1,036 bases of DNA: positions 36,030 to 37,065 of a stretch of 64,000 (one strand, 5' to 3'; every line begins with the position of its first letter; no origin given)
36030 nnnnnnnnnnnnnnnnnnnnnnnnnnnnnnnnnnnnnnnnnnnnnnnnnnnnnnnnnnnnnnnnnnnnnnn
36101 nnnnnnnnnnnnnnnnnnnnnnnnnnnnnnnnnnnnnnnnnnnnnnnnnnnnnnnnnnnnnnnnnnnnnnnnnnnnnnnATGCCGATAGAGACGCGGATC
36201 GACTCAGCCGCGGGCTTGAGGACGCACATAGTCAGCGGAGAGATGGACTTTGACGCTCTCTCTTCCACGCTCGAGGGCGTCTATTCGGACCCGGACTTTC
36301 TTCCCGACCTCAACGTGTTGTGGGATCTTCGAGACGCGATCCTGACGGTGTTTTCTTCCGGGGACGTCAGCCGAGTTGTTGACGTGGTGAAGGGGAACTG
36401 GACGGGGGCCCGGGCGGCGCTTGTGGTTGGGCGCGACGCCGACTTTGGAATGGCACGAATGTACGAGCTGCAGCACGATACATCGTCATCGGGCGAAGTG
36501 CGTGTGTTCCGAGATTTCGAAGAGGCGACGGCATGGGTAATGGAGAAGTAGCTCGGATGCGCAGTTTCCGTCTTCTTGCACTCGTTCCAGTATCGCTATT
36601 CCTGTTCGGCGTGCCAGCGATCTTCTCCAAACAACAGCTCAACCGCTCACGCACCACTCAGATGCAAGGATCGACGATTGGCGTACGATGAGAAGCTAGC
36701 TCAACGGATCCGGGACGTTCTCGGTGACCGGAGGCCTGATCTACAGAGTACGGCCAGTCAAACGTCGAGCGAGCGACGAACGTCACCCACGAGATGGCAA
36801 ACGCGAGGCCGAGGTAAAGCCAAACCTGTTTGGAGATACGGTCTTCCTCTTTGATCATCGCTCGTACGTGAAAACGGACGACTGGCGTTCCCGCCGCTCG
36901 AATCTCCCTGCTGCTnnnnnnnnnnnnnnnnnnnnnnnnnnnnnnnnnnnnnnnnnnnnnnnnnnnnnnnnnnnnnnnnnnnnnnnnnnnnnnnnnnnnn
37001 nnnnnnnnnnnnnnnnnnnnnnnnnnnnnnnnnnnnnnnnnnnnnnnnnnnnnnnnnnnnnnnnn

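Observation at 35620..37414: AT-rich island, FmdB zinc ribbon and a tandem pair of uncharacterised paralogs leading into the molybdoenzyme operon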

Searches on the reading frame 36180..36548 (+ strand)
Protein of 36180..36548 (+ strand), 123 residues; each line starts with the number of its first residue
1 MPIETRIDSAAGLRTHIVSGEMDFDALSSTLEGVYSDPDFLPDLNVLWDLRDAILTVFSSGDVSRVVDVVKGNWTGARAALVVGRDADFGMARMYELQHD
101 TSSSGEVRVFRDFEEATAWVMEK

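Call 8: search_protein_families(library=pfam, proteins=[window:36180-36548:+], max_evalue=1)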
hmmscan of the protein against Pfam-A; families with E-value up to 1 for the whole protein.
window:36180-36548:+ (123 aa): 2 families
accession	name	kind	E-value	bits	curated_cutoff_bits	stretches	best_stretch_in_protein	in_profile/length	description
PF11964.13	SpoIIAA-like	-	0.014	16.5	25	1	70-120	56-105/106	SpoIIAA-like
PF21720.4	MIOS_WD40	-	0.14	11.5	31.7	1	46-105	208-265/314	MIOS, WD40 repeat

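Call 9: search_protein_families(library=ncbifam, proteins=[window:36180-36548:+], max_evalue=1)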
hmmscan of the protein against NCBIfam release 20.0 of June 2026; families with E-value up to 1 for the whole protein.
window:36180-36548:+ (123 aa): 1 family
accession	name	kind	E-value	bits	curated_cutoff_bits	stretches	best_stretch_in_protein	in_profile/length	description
TIGR03966.1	actino_HemFlav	equivalog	0.062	12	470.85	1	55-93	303-340/385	pre-mycofactocin synthase MftD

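Call 16: find_homologous_proteins(query=window:36180-36548:+)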
Query window:36180-36548:+ (123 aa): 8 proteins with E <= 0.001 among 36 candidates.
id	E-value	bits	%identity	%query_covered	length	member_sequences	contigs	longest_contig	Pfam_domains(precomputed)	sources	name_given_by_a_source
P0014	2.3e-74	265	100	100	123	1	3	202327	-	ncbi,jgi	jgi:hypothetical protein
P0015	3.3e-52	194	73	100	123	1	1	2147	-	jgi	jgi:hypothetical protein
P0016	3.5e-52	193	72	100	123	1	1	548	-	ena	-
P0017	1.3e-51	192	72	100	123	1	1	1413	PF11964.14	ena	-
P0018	7.0e-37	144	56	100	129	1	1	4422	-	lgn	-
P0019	1.5e-31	127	52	98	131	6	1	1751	-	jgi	jgi:hypothetical protein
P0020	1.4e-26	111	49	98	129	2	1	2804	-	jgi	-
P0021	4.6e-12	64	37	100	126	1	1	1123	-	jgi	jgi:hypothetical protein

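Call 24: find_encoding_contigs(protein=P0015, flank=6000, max_places=3)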
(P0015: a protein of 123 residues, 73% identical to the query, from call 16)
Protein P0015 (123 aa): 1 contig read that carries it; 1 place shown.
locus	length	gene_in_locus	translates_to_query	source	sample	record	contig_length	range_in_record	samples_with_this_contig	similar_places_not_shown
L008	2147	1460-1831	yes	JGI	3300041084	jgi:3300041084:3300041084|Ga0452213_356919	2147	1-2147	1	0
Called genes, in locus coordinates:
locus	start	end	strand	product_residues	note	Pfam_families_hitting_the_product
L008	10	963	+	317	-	PF01112:Asparaginase_2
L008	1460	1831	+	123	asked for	-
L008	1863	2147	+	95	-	?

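Call 25: find_encoding_contigs(protein=P0018, flank=6000, max_places=3)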
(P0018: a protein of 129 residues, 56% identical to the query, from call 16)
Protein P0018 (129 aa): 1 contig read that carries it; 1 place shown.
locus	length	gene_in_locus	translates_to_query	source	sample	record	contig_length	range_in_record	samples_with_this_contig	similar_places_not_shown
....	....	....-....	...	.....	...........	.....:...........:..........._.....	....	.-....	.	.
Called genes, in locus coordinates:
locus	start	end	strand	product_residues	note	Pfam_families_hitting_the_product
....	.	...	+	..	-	?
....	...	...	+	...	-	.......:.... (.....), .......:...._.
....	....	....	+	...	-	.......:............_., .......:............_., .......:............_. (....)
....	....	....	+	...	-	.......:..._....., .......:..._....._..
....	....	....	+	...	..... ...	-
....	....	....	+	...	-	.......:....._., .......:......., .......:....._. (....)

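Call 40: predict_structure(alignment_id=A2)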
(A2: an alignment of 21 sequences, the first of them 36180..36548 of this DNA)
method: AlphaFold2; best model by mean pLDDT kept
length: 123 residues; sequences in the alignment: 21
mean_pLDDT: 86.0   pTM: 0.80
mean pLDDT of the five models: 86.0, 84.5, 84.2, 83.5, 79.7
residues with pLDDT >= 90: 44; 70-90: 74; 50-70: 5; < 50: 0
segments of 3 or more residues with pLDDT < 50: none
pLDDT, mean of each block of 10 residues (from residue 1): 86 92 84 85 91 81 82 83 88 84 81 95 82
secondary structure, 60 per line:
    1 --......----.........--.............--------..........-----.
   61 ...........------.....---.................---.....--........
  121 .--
elements in order: E3-8 E13-21 H24-36 E45-54 H60-71 E78-82 H86-102 E106-110 H113-121

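Call 47: find_encoding_contigs(protein=P0014, flank=10000, max_places=3)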
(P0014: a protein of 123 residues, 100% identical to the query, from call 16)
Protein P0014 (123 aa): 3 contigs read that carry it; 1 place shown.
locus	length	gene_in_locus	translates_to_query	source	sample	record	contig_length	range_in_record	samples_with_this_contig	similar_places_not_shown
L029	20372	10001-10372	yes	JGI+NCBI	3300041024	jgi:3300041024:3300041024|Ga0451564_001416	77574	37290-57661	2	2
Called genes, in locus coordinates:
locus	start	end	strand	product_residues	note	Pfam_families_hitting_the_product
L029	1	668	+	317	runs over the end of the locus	PF00248:Aldo_ket_red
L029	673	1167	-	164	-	PF00210:Ferritin, PF02915:Rubrerythrin, PF12902:Ferritin-like (faint)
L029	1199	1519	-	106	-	PF02625:XdhC_CoxI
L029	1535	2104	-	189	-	PF13478:XdhC_C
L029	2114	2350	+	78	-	-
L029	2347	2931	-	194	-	PF01128:IspD, PF12804:NTP_transf_3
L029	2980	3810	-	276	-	-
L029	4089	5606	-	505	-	PF07992:Pyr_redox_2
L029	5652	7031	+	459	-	PF00557:Peptidase_M24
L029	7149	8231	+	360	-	PF20067:SSL_N, PF01436:NHL (faint), PF08450:SGL, PF03088:Str_synth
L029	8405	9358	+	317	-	PF01112:Asparaginase_2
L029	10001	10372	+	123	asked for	-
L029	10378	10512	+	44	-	-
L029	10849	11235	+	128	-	PF11964:SpoIIAA-like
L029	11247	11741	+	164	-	PF00111:Fer2 (weak), PF13085:Fer2_3 (weak), PF01799:Fer2_2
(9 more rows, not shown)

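Call 48: fold_search(model_id=the predicted structure, library=pdb)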
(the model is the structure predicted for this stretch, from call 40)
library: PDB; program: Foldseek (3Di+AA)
matches with E <= 10: 484; with E <= 0.001: 1
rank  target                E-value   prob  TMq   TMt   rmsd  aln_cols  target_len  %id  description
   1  2q3l_A                2.4e-05  1.00  0.58  0.57   4.4       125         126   14  CRYSTAL STRUCTURE OF AN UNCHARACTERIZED PROTEIN FROM DUF3478 FAMILY WITH A SPOIIAA-LIKE FOLD (SHEW_3102) FROM SHEWANEL (released 2007-06-12)
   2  4qtp_D                1.1e-03  1.00  0.62  0.65   3.9       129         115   17  Crystal Structure of an Anti-sigma Factor Antagonist from Mycobacterium paratuberculosis (released 2014-07-16)
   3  2ook_B                1.7e-03  1.00  0.56  0.56   4.8       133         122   17  Crystal structure of a protein with unknown function (YP_749275.1) from Shewanella Frigidimarina NCIMB 400 at 1.80 A r (released 2007-02-06)
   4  1thn_B                2.3e-03  1.00  0.60  0.64   3.6       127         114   14  Crystal Structures of the ADP and ATP bound forms of the Bacillus Anti-sigma factor SpoIIAB in complex with the Anti-a (released 2004-06-15)
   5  4hyl_A                2.8e-03  1.00  0.57  0.61   4.5       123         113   14  The crystal structure of an anti-sigma-factor antagonist from Haliangium ochraceum DSM 14365 (released 2012-11-28)
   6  1th8_B                3.3e-03  1.00  0.54  0.57   4.6       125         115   14  Crystal Structures of the ADP and ATP bound forms of the Bacillus Anti-sigma factor SpoIIAB in complex with the Anti-a (released 2004-06-15)
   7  2ook_A                6.3e-03  1.00  0.53  0.53   4.9       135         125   12  Crystal structure of a protein with unknown function (YP_749275.1) from Shewanella Frigidimarina NCIMB 400 at 1.80 A r (released 2007-02-06)
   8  6m36_F                7.2e-03  0.87  0.33  0.39   6.8       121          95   10  The crystal structure of B. subtilis RsbV/RsbW complex in the monoclinic crystal form (released 2020-07-15)
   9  1vc1_A                1.0e-02  0.98  0.52  0.56   4.8       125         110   16  Crystal structure of the TM1442 protein from Thermotoga maritima, a homolog of the Bacillus subtilis general stress re (released 2004-09-28)
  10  1til_B                1.3e-02  1.00  0.59  0.61   3.7       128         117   14  Crystal Structures of the ADP and ATP bound forms of the Bacillus Anti-sigma factor SpoIIAB in complex with the Anti-a (released 2004-06-15)
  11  1tid_B                1.3e-02  1.00  0.58  0.60   3.6       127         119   14  Crystal Structures of the ADP and ATP bound forms of the Bacillus Anti-sigma factor SpoIIAB in complex with the Anti-a (released 2004-06-15)
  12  6jhk_A                1.3e-02  0.99  0.53  0.56   4.3       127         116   14  Crystal Structure of Bacillus subtilis RsbS (released 2019-09-11)
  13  6jhk_B                1.3e-02  0.99  0.53  0.56   4.3       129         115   14  Crystal Structure of Bacillus subtilis RsbS (released 2019-09-11)
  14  6m36_H                1.8e-02  0.98  0.48  0.56   4.5       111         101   11  The crystal structure of B. subtilis RsbV/RsbW complex in the monoclinic crystal form (released 2020-07-15)
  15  6m36_B                2.0e-02  0.96  0.45  0.53   4.8       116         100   11  The crystal structure of B. subtilis RsbV/RsbW complex in the monoclinic crystal form (released 2020-07-15)
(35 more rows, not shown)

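Call 63: search_protein_families(library=pfam, proteins=[L008:1863-2147:+], max_evalue=0.01)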
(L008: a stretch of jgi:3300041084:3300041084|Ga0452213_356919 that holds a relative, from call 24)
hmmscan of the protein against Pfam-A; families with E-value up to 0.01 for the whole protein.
L008:1863-2147:+ (95 aa): 0 families

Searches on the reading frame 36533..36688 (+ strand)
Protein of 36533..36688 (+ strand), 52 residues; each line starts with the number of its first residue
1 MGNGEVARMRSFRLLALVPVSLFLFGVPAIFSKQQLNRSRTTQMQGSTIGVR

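Call 8: search_protein_families(library=pfam, proteins=[window:36533-36688:+], max_evalue=1)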
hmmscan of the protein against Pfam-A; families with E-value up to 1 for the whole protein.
window:36533-36688:+ (52 aa): 0 families

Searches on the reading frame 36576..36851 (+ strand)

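Call 13: search_protein_families(library=pfam, proteins=[window:36576-36851:+], max_evalue=10)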
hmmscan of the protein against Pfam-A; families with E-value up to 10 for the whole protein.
window:36576-36851:+ (92 aa): 1 family
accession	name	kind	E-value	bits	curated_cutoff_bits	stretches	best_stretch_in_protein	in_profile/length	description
PF17283.8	Zn_ribbon_SprT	-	0.22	12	28.1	1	4-30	1-27/38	SprT-like zinc ribbon domain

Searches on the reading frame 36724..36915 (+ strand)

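Call 13: search_protein_families(library=pfam, proteins=[window:36724-36915:+], max_evalue=10)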
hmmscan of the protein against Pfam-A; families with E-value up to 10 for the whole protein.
window:36724-36915:+ (64 aa): 1 family
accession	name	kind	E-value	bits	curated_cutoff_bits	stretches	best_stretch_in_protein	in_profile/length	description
PF22532.2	WIV_dom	-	0.039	14.3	27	1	30-60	18-47/66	Nonstructural protein, WIV domain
